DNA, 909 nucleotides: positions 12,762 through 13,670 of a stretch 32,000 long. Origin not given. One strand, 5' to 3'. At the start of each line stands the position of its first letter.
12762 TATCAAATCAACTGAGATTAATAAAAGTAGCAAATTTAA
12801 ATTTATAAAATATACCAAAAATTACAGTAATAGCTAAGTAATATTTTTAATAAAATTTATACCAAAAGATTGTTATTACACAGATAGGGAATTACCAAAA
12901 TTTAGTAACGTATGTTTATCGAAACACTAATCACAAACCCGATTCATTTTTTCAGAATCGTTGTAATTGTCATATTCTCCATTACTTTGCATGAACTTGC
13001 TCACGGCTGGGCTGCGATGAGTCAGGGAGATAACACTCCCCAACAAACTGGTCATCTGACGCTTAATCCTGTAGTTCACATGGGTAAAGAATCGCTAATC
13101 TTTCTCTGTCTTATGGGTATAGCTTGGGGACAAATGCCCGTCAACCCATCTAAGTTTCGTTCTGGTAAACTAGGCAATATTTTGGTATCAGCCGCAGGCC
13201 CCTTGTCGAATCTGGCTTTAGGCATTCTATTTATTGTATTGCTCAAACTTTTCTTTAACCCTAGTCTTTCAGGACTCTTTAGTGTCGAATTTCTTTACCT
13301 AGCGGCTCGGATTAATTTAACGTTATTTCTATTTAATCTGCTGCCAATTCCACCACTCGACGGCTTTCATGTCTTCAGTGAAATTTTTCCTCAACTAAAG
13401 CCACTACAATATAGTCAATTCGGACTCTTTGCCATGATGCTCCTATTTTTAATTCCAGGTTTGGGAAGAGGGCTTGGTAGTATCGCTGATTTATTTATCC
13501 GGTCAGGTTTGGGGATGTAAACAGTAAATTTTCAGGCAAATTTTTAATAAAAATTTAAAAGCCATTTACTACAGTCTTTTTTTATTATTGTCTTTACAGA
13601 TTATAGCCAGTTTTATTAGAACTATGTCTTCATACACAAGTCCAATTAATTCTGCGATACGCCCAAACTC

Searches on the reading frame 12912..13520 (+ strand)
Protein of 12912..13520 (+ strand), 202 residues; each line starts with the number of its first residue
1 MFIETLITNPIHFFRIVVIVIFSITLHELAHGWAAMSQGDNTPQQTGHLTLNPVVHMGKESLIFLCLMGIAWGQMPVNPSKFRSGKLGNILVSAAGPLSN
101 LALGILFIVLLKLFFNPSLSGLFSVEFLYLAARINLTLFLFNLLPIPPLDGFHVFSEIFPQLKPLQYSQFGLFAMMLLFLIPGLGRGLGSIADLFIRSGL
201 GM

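Call 6: search_protein_families(library=pfam, proteins=[window:12912-13520:+], max_evalue=0.01)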
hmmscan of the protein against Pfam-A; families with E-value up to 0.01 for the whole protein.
window:12912-13520:+ (202 aa): 1 family
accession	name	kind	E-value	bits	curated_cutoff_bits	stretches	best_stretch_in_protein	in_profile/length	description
PF02163.28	Peptidase_M50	-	1.7e-15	57.4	27.2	2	125-179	160-218/221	Peptidase family M50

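Call 7: search_protein_families(library=ncbifam, proteins=[window:12912-13520:+], max_evalue=0.01)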
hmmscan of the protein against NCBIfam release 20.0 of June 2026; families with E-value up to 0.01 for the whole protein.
window:12912-13520:+ (202 aa): 1 family
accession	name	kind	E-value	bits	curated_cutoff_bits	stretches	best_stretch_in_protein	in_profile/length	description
NF041824.1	daptide_HExxH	equivalog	0.0029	16.8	300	0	90-153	220-278/379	daptide biosynthesis intramembrane metalloprotease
